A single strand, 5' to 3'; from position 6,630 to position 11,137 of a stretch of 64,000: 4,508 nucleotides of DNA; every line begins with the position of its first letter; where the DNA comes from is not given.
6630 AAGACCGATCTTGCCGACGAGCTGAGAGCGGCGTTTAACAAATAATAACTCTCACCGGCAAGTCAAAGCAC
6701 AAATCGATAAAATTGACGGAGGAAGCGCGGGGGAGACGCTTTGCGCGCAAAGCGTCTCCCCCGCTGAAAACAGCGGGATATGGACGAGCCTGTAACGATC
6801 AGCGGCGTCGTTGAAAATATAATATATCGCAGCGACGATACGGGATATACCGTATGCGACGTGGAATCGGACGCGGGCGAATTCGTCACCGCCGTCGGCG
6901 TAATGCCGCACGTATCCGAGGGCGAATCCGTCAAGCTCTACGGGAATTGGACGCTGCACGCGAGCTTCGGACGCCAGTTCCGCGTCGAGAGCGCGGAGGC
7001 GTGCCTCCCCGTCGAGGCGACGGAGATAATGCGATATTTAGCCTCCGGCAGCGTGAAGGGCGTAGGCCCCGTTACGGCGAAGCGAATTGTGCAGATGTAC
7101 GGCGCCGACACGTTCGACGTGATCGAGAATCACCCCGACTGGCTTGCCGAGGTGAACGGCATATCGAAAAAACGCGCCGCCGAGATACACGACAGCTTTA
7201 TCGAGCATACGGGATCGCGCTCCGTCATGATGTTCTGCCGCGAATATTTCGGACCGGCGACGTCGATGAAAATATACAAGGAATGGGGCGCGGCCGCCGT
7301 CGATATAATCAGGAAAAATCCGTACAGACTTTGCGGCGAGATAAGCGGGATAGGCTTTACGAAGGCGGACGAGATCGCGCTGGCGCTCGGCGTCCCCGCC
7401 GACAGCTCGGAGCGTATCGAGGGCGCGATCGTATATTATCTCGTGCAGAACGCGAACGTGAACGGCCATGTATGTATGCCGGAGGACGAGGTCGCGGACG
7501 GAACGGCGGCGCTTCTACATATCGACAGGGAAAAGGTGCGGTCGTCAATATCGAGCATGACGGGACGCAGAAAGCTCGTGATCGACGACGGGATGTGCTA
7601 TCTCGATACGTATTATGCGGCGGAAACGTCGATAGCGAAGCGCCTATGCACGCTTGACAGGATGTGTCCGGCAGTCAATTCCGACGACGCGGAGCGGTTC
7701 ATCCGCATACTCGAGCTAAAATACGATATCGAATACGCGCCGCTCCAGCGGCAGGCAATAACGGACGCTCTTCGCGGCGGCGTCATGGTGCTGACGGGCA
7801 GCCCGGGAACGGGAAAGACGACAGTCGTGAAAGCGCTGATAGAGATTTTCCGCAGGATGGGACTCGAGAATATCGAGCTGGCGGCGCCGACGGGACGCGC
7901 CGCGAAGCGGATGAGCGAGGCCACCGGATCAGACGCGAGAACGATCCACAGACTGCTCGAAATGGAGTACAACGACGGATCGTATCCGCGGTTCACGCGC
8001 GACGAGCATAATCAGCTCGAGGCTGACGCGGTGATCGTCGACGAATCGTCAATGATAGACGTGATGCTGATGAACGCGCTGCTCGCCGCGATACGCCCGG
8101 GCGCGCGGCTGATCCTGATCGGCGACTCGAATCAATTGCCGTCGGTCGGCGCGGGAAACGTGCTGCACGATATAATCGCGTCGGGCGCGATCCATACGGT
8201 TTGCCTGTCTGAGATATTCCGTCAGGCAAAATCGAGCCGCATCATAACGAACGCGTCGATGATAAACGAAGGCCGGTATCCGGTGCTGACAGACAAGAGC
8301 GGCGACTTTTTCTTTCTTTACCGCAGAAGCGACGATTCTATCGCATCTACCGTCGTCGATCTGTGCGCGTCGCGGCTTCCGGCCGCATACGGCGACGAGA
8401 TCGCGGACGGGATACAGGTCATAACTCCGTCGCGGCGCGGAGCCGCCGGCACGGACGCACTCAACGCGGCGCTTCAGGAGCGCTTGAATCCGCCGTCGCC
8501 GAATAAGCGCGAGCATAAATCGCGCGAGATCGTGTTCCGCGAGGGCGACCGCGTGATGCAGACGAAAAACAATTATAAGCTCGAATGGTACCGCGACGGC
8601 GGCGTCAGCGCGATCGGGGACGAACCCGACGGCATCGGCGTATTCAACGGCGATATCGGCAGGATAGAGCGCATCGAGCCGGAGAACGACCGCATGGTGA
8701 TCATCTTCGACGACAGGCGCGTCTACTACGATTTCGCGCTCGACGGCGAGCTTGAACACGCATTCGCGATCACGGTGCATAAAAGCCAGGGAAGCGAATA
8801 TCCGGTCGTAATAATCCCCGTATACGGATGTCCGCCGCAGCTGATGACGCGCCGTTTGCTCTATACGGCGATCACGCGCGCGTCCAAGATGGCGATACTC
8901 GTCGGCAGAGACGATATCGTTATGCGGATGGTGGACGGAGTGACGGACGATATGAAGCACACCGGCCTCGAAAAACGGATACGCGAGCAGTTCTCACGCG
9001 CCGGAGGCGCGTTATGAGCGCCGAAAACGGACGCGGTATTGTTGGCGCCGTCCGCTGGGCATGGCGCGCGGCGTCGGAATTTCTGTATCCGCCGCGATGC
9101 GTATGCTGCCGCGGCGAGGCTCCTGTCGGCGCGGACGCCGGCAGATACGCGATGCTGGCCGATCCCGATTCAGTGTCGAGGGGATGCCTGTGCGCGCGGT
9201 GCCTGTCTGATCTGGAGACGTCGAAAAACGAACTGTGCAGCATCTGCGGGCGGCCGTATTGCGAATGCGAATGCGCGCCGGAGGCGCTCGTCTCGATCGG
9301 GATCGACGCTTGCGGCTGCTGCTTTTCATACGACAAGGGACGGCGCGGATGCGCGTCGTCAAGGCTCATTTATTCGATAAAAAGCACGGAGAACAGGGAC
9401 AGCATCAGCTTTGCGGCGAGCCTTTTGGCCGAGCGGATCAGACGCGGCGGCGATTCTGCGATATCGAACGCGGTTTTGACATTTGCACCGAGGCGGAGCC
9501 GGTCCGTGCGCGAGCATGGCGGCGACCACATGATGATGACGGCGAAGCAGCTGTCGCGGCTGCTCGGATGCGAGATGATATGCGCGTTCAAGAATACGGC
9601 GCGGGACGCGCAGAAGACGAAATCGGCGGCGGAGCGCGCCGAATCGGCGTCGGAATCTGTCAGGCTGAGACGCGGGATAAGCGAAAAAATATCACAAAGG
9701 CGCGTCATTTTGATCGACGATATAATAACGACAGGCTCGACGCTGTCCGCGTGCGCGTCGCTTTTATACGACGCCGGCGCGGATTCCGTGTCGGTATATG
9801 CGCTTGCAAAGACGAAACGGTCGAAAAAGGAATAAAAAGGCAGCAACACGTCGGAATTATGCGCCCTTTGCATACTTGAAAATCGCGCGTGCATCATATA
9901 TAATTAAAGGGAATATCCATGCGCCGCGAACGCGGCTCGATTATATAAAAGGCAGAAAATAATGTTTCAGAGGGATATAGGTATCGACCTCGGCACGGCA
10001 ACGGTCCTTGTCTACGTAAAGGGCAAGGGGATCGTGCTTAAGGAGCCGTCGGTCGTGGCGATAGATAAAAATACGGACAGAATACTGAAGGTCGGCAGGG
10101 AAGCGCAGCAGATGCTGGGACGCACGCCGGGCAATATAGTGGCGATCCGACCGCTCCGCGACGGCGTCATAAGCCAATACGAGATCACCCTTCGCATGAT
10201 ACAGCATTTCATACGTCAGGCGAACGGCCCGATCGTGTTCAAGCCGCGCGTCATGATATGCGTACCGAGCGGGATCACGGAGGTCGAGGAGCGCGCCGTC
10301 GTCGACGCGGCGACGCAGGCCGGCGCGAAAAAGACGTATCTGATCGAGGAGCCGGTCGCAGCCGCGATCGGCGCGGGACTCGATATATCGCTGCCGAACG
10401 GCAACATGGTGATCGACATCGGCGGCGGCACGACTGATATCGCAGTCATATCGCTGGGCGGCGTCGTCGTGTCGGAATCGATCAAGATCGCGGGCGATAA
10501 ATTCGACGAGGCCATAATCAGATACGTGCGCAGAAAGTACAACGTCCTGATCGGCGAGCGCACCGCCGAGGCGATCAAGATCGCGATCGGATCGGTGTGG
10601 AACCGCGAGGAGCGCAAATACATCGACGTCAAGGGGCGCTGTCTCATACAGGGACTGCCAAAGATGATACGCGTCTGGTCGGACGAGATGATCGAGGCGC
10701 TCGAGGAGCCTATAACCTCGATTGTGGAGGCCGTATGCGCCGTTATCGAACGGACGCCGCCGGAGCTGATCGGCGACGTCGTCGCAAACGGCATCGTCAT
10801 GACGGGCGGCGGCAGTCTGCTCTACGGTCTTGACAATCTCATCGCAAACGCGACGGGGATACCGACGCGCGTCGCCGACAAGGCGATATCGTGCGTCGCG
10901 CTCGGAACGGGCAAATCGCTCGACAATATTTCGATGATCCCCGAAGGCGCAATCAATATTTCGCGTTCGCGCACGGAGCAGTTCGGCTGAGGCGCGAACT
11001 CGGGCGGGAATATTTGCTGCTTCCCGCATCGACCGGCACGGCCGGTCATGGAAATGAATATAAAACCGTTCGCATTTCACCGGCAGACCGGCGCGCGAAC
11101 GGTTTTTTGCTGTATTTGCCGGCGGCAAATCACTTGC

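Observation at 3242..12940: Undescribed 170-180 bp structured repeat family sitting directly behind stop codons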

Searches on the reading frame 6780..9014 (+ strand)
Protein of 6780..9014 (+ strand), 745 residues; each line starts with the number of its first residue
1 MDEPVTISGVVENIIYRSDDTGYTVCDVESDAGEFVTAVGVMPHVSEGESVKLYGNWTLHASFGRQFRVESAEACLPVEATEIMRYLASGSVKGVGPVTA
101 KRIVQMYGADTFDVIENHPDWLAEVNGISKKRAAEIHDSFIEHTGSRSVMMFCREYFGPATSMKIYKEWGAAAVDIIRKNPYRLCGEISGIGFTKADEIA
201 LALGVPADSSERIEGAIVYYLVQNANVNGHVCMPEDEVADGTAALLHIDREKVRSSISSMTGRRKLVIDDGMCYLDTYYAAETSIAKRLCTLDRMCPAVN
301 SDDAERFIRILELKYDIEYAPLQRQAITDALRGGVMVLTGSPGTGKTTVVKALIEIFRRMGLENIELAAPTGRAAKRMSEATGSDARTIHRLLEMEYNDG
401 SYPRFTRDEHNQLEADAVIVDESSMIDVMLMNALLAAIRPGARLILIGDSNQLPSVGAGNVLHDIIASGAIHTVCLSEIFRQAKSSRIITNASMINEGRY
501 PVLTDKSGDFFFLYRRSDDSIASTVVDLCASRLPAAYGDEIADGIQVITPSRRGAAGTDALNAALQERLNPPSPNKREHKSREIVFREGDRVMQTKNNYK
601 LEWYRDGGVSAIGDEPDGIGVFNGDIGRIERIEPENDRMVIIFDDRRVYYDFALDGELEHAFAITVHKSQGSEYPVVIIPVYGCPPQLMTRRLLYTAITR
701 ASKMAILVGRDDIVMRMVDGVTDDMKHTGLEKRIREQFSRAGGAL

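Call 31: find_related_loci(query=window:6780-9014:+, collection=metagenome_contigs, flank=10000)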
Query window:6780-9014:+ (745 aa) in metagenome_contigs; peptide patterns used: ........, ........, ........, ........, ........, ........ (x = any residue, [..] = any of these).
143 stretches matched a pattern; 105 encode a relative of the query (tblastn E <= 1e-3); the best 80 are kept; 80 distinct loci.
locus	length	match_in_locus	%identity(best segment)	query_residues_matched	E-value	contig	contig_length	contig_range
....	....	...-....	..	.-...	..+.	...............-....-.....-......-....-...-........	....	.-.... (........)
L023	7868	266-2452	53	7-736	0e+0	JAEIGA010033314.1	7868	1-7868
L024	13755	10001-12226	53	2-740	0e+0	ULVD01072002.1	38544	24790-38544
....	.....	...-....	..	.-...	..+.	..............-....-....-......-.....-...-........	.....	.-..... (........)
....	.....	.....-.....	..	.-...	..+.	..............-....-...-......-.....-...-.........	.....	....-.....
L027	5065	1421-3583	51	5-730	0e+0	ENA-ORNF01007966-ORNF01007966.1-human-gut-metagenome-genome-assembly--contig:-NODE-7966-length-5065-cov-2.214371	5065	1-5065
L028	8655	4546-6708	51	5-730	0e+0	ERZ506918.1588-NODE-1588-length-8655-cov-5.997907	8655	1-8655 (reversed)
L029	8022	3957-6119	51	5-730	0e+0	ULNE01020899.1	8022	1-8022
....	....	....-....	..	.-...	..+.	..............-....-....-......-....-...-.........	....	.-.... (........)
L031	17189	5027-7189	51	5-730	0e+0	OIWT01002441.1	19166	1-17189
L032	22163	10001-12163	51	5-730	0e+0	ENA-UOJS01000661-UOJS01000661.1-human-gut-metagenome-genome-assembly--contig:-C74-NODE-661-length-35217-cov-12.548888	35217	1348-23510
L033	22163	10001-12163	51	5-730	0e+0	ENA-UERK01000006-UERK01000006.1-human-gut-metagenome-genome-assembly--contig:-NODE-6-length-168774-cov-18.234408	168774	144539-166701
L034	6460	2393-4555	51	5-730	0e+0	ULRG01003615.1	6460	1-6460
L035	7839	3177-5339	51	5-730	0e+0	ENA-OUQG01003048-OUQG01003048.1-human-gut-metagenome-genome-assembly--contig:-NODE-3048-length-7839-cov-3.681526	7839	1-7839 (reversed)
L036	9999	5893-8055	51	5-730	0e+0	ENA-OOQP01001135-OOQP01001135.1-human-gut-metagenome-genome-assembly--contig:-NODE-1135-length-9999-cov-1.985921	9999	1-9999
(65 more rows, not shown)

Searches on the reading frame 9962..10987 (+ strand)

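Call 22: search_protein_families(library=pfam, proteins=[window:9962-10987:+])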
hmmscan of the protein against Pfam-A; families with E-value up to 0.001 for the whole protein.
window:9962-10987:+ (342 aa): 6 families
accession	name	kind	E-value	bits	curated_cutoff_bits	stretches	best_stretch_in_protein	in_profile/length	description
PF06723.19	MreB_Mbl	-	5.4e-140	466.3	27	1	4-325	2-324/327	MreB/Mbl protein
PF00012.26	HSP70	-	2.3e-13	49.7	20.6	1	97-194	136-239/599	Hsp70 protein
PF14450.12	FtsA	-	1.2e-11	45.5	31.8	1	149-307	1-112/127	Cell division protein FtsA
PF00022.25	Actin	-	2.6e-08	33.3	27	1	29-192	31-190/410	Actin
PF06277.17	EutA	-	0.00012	21.5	27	1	149-203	146-204/475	Ethanolamine utilisation protein EutA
PF11104.14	PilM_2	-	0.0007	19.1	27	0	277-307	277-307/340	Type IV pilus assembly protein PilM;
